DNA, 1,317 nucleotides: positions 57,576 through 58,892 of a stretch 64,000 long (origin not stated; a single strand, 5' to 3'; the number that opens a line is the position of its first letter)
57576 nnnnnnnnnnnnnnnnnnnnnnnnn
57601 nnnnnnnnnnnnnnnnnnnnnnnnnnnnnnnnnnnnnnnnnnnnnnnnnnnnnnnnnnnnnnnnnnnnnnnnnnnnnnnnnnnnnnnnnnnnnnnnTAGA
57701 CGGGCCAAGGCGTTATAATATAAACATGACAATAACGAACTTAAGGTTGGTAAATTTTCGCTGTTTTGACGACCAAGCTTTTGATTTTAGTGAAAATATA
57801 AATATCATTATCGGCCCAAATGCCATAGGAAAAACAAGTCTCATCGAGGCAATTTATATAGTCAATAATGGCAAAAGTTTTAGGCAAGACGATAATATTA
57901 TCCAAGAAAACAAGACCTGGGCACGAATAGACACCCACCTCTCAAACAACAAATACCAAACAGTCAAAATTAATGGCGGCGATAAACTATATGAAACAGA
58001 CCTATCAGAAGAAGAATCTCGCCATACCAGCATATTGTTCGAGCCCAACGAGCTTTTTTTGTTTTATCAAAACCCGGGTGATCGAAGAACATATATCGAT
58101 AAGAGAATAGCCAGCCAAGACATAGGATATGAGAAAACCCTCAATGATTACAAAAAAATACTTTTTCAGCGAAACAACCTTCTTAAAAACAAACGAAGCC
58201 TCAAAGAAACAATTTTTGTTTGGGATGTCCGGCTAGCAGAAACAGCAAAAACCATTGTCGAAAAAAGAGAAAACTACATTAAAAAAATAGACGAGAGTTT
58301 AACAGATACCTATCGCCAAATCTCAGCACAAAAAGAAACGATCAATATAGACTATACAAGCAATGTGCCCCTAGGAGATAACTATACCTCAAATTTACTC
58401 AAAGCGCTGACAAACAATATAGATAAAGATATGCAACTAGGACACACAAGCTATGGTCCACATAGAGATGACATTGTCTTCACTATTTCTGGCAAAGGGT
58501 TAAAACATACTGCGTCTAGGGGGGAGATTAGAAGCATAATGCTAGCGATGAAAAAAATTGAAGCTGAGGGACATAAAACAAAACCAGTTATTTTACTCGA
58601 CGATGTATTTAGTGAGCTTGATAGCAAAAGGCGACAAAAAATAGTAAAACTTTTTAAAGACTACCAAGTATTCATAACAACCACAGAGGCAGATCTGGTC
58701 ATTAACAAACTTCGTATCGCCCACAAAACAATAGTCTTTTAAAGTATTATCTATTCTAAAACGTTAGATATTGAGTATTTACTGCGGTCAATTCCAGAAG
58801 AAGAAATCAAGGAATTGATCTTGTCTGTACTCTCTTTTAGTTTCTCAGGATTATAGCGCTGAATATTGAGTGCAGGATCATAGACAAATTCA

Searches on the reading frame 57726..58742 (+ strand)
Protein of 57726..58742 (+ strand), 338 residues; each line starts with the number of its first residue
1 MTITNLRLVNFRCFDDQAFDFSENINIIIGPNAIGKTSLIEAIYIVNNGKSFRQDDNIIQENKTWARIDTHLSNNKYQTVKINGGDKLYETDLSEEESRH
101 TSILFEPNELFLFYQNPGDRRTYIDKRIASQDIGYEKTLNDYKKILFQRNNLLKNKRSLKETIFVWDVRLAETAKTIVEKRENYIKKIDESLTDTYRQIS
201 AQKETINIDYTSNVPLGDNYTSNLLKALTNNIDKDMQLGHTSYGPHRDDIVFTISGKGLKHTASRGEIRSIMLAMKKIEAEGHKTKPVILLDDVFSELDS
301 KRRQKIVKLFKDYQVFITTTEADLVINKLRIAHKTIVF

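Call 68: search_protein_families(library=pfam, proteins=[window:57726-58742:+], max_evalue=0.001)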
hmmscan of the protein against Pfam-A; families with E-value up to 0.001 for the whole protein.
window:57726-58742:+ (338 aa): 7 families
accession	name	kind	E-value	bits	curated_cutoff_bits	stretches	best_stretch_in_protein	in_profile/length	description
PF02463.25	SMC_N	-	1.2e-14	54.7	40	1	3-325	2-202/220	RecF/RecN/SMC N terminal domain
PF13175.12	AAA_15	-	6e-14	52.9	32.1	1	1-212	1-217/374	AAA ATPase domain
PF13476.12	AAA_23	-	2.9e-13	51.4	27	1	6-206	2-180/201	AAA domain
PF13304.12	AAA_21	-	1.9e-08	35.2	27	1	25-57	1-34/304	AAA domain, putative AbiEii toxin, Type IV TA system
PF13514.12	AAA_27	-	3.1e-07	30.6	22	1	1-83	1-85/206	AAA domain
PF13555.12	AAA_29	-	1.9e-05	24.7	27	1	4-46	2-45/61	P-loop containing region of AAA domain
PF01637.24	ATPase_2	-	3.7e-05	24.1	33.2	0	269-315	96-140/225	ATPase domain predominantly from Archaea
